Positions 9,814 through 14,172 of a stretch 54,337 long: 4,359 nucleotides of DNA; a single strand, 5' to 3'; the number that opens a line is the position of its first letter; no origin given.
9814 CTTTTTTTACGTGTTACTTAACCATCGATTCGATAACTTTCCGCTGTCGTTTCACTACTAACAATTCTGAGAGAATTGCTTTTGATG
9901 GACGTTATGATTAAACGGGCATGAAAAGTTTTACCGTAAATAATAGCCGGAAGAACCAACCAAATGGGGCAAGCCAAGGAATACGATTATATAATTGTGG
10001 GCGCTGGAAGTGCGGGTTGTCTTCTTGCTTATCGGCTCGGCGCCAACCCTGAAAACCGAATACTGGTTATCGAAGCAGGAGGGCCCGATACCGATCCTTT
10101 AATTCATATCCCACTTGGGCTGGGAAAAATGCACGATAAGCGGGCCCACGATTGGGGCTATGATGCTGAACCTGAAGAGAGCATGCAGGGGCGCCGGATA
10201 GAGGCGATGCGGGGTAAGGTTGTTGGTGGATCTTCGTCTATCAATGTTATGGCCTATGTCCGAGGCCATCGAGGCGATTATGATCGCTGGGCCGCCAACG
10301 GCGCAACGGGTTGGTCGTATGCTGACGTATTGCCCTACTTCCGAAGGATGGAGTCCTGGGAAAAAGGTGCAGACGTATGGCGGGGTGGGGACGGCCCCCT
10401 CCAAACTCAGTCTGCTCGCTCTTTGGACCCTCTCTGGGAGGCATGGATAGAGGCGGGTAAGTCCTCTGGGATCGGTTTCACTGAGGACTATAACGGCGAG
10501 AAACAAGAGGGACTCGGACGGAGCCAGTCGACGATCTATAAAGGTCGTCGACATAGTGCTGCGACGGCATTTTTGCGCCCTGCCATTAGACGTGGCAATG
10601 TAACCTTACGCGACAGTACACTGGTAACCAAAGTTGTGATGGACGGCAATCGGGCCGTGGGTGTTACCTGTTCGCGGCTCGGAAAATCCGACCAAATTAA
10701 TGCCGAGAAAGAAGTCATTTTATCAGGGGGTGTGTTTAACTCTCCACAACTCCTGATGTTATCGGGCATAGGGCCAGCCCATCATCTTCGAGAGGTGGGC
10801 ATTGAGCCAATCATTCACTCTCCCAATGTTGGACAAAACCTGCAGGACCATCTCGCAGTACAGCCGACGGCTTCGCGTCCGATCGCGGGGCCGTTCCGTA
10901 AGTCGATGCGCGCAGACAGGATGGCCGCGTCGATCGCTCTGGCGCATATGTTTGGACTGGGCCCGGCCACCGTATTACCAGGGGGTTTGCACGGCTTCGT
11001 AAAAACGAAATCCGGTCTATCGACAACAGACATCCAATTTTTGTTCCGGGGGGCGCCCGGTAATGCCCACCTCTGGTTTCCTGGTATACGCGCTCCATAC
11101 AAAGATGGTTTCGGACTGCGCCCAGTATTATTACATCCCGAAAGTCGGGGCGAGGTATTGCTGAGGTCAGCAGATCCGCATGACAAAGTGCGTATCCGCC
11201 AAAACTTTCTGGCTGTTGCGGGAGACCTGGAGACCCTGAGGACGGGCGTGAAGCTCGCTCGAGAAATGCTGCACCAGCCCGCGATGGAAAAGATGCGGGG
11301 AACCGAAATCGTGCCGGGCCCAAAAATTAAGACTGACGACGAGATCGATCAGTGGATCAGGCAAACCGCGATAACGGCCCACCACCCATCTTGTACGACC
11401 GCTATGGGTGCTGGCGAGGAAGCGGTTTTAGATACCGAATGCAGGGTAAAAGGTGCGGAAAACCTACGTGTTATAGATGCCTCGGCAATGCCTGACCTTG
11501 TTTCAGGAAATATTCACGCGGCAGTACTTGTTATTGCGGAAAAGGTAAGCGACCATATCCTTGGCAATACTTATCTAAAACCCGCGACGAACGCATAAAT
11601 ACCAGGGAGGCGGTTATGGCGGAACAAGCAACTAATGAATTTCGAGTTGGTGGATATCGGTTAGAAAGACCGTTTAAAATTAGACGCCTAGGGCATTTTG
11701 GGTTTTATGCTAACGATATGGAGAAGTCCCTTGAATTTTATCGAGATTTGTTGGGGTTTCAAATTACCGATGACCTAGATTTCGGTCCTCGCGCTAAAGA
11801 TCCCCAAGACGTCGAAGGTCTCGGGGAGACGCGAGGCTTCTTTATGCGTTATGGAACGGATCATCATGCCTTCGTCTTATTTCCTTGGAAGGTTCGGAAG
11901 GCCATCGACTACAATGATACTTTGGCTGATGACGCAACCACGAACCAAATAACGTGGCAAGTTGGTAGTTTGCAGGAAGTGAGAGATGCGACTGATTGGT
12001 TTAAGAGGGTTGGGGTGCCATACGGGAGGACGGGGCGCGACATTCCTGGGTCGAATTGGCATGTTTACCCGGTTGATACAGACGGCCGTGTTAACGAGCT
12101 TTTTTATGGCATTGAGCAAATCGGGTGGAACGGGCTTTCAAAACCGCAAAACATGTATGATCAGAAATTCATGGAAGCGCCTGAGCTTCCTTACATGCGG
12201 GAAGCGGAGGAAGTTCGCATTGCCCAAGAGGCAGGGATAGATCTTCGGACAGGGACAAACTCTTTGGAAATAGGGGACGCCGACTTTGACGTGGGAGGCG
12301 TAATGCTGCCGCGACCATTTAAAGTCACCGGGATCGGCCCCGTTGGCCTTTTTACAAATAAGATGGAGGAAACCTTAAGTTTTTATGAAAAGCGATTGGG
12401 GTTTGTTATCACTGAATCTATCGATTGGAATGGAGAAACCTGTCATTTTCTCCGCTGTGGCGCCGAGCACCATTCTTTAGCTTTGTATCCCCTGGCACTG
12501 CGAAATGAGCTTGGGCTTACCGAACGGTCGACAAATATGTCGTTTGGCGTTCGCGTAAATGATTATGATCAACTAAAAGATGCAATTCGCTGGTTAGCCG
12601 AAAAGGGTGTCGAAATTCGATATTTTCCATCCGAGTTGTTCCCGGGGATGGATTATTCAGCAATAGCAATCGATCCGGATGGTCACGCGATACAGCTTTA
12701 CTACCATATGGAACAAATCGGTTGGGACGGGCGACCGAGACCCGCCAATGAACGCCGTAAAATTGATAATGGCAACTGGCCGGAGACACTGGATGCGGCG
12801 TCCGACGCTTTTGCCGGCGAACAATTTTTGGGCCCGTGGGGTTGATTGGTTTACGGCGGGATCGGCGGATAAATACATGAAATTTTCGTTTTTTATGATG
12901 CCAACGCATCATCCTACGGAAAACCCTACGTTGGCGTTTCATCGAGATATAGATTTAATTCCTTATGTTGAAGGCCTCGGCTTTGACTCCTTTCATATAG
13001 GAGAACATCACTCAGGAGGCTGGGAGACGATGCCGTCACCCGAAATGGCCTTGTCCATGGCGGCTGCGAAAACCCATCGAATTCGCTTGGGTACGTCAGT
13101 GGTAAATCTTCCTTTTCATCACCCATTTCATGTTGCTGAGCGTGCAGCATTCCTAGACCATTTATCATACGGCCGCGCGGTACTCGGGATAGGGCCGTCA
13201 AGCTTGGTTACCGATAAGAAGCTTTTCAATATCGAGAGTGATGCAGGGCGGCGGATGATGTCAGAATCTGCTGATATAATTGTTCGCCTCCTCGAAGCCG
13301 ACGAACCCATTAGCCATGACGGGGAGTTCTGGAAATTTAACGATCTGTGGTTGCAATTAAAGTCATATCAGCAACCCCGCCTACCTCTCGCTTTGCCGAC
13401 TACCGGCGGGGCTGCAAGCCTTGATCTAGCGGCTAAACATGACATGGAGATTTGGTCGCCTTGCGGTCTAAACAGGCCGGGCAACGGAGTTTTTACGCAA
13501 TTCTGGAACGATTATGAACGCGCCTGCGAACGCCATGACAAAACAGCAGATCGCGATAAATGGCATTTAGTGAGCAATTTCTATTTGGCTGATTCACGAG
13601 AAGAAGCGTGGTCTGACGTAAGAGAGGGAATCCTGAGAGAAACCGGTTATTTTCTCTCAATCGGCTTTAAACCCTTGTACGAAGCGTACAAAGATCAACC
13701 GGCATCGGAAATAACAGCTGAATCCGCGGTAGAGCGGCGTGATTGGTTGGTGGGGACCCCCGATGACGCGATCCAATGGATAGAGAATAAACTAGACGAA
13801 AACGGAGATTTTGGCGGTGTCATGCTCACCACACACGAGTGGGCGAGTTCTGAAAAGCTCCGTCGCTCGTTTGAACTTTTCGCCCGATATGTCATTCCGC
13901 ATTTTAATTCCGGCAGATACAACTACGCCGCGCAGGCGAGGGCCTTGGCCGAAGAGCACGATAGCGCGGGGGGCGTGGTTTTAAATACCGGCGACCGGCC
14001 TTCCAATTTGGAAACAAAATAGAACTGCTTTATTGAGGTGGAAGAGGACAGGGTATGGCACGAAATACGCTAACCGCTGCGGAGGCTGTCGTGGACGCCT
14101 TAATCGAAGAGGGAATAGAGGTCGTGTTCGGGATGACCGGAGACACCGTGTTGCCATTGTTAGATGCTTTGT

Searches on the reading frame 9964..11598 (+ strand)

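Call 8: search_protein_families(library=pfam, proteins=[window:9964-11598:+])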
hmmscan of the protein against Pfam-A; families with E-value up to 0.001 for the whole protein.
window:9964-11598:+ (544 aa): 5 families
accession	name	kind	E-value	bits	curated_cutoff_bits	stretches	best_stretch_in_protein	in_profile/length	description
PF00732.25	GMC_oxred_N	-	1.2e-53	182.6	23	1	7-297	1-217/218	GMC oxidoreductase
PF05199.19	GMC_oxred_C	-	3.8e-34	118.7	24.6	1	392-525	1-139/139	GMC oxidoreductase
PF01266.30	DAO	-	8.2e-07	29.3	27.9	0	8-41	1-34/353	FAD dependent oxidoreductase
PF00890.30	FAD_binding_2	-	7.7e-06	25.8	20.4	0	8-41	1-33/414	FAD binding domain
PF01946.23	Thi4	-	0.00063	19.5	26.2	0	5-38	16-49/235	Thi4 family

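Call 38: search_protein_families(library=ncbifam, proteins=[window:9964-11598:+], max_evalue=1e-10)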
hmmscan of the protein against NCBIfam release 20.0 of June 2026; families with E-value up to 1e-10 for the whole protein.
window:9964-11598:+ (544 aa): 5 families
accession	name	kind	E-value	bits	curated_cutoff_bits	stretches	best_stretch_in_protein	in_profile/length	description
NF002550.0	PRK02106.1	subfamily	3.8e-179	596.8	605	1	4-542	3-543/563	choline dehydrogenase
TIGR01810.1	betA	equivalog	2.6e-162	541.2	732.1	1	8-536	1-530/532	choline dehydrogenase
TIGR03970.1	mycofact_MftG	equivalog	6.3e-90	302.5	387.45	2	8-297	2-292/487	mycofactocin dehydrogenase MftG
TIGR04542.1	GMC_mycofac_2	equivalog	4.5e-39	134.7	400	1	8-273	1-241/425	mycofactocin system GMC family oxidoreductase MftG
NF038210.1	GMC_mycofac_3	equivalog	7.9e-15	54.6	300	0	467-533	351-413/418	mycofactocin system GMC family oxidoreductase MftG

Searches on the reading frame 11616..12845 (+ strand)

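Call 8: search_protein_families(library=pfam, proteins=[window:11616-12845:+])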
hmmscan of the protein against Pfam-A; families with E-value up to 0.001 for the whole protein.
window:11616-12845:+ (409 aa): 4 families
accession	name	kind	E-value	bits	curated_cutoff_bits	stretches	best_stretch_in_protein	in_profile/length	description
PF00903.31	Glyoxalase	-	4.7e-27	95.2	20.6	2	239-361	1-121/121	Glyoxalase/Bleomycin resistance protein/Dioxygenase superfamily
PF22677.2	Ble-like_N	-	3.1e-06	27.3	24.5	1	27-56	4-32/41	Bleomycin resistance protein-like N-terminal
PF12681.13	Glyoxalase_2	-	7.4e-06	26.3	30.1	0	31-54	7-30/118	Glyoxalase-like domain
PF22658.2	YycE-like_N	-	0.00095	19.4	27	0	247-266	7-26/52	YycE-like N-terminal domain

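Call 38: search_protein_families(library=ncbifam, proteins=[window:11616-12845:+], max_evalue=1e-10)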
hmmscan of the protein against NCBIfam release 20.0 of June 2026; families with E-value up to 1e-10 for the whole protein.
window:11616-12845:+ (409 aa): 3 families
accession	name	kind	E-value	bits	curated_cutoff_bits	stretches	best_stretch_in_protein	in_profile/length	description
TIGR02295.1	HpaD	equivalog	3.1e-17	62.7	321.4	0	241-369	6-123/298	3,4-dihydroxyphenylacetate 2,3-dioxygenase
TIGR03211.1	catechol_2_3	equivalog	2.5e-15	56.5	320.2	0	237-392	2-146/303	catechol 2,3-dioxygenase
TIGR03213.1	23dbph12diox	equivalog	1.2e-13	51.2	366.45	0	238-295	141-203/287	biphenyl-2,3-diol 1,2-dioxygenase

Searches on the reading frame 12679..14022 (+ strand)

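Call 8: search_protein_families(library=pfam, proteins=[window:12679-14022:+])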
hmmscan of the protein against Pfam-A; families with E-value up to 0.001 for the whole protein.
window:12679-14022:+ (447 aa): 1 family
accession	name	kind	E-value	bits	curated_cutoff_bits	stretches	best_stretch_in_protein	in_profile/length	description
PF00296.26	Bac_luciferase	-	1.2e-44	153.4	27.9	1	67-370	1-306/314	Luciferase-like monooxygenase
